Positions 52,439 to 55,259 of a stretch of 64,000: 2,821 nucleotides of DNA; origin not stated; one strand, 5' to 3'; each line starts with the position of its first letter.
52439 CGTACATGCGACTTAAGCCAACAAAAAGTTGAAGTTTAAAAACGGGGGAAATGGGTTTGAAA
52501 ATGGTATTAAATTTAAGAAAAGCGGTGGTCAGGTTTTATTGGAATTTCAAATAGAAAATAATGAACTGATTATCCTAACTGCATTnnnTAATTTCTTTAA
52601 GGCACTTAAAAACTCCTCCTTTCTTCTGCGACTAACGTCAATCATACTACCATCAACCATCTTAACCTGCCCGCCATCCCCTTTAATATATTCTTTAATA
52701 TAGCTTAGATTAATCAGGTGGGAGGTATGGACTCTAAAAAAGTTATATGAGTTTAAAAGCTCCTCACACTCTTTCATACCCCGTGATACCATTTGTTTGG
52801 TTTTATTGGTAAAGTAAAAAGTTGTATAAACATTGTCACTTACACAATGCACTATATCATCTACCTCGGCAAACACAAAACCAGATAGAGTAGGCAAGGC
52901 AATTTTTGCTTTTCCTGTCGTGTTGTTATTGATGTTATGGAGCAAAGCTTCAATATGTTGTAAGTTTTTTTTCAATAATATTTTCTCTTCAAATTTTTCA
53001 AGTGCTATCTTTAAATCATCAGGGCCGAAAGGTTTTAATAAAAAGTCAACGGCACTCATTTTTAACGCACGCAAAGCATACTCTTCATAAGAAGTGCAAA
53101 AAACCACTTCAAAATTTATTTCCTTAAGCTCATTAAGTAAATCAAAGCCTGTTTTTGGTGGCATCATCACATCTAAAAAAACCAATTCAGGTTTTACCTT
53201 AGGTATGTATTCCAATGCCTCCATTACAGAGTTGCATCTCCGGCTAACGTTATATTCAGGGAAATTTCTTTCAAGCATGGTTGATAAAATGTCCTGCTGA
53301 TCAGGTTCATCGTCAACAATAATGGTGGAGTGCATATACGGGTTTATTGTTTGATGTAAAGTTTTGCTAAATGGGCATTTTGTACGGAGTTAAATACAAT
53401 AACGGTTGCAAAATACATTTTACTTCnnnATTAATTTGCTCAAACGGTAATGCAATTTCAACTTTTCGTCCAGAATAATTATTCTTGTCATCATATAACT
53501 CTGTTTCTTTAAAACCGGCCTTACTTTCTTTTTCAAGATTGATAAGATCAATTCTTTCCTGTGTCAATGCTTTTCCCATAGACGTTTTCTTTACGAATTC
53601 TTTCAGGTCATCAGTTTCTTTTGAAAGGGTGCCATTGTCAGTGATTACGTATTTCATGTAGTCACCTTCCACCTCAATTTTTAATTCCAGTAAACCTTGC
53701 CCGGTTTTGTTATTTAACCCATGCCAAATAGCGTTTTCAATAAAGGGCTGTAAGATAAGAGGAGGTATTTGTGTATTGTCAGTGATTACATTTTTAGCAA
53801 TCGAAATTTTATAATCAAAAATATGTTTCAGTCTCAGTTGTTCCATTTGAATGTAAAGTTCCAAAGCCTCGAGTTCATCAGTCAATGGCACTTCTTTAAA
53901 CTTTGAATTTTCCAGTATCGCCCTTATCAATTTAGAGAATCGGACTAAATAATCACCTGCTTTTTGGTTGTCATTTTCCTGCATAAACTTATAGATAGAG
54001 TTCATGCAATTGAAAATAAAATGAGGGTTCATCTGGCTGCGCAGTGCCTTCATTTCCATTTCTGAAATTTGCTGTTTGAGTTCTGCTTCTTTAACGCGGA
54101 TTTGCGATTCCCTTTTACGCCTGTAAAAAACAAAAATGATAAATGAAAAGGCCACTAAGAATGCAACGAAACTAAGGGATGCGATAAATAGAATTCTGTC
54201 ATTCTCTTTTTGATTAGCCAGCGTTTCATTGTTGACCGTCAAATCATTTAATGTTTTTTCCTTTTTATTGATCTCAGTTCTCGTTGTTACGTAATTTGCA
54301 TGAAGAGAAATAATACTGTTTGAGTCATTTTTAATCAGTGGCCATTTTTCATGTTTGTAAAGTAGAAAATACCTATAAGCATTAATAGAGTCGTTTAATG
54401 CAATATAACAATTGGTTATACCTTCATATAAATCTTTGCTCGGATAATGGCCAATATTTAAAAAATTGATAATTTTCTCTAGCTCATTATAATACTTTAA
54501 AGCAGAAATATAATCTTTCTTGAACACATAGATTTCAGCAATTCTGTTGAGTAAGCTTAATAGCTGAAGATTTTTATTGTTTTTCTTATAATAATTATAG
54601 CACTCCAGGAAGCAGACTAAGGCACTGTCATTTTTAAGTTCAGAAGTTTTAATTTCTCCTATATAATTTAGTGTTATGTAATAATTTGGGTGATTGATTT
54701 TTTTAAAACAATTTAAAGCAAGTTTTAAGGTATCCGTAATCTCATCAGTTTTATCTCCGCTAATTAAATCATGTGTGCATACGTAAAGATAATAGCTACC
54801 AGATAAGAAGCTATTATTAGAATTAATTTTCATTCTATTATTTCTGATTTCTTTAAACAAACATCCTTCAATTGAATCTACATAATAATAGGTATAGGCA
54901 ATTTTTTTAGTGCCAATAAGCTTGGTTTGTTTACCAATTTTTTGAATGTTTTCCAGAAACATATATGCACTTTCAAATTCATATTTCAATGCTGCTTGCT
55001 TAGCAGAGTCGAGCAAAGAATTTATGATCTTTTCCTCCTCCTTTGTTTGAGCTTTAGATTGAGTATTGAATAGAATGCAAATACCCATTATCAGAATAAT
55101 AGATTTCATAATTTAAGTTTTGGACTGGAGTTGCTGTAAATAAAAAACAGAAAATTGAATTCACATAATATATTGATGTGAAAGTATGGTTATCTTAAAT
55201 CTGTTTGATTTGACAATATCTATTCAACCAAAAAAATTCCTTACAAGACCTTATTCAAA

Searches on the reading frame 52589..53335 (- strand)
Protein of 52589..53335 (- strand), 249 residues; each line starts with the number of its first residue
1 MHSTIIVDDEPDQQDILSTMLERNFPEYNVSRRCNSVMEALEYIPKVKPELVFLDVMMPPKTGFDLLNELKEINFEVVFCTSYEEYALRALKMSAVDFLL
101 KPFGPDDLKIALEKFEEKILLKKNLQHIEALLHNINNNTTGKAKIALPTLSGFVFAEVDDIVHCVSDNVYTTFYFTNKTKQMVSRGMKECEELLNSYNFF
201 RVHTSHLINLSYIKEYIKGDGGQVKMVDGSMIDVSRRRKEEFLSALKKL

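Call 55: search_protein_families(library=pfam, proteins=[window:52589-53335:-], max_evalue=0.001)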
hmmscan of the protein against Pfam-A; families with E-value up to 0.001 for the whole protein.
window:52589-53335:- (249 aa): 2 families
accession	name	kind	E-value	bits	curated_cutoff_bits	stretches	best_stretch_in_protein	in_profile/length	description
PF00072.30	Response_reg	-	2.5e-21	76.4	30.2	1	5-112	2-110/111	Response regulator receiver domain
PF04397.21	LytTR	-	4.7e-15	56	22.6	1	153-246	3-97/98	LytTr DNA-binding domain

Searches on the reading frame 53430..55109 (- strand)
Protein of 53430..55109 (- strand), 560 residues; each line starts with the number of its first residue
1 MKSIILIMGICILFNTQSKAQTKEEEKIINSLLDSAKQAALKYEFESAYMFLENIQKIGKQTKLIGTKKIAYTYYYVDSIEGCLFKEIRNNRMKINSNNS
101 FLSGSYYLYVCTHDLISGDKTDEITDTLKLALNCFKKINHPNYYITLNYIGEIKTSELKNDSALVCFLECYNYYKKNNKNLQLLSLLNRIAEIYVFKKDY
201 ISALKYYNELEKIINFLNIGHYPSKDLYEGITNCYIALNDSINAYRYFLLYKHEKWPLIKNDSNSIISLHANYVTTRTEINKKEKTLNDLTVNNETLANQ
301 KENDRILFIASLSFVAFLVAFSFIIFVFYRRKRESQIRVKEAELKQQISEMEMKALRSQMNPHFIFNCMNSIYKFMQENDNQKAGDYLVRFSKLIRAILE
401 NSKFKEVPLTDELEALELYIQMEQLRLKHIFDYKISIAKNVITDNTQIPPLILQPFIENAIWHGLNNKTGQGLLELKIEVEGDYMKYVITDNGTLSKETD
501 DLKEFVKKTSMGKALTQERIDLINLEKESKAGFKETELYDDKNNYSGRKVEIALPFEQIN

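Call 55: search_protein_families(library=pfam, proteins=[window:53430-55109:-], max_evalue=0.001)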
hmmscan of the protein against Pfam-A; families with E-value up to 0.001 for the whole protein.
window:53430-55109:- (560 aa): 3 families
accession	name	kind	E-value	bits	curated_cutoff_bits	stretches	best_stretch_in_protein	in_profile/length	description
PF06580.19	His_kinase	-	1e-22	80.6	25.2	1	351-429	1-79/81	Histidine kinase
PF13424.12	TPR_12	-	5.4e-05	23.8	30.1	0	146-211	5-72/77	Tetratricopeptide repeat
PF14938.12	SNAP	-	0.00011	22.2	25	1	149-249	119-220/282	Soluble NSF attachment protein, SNAP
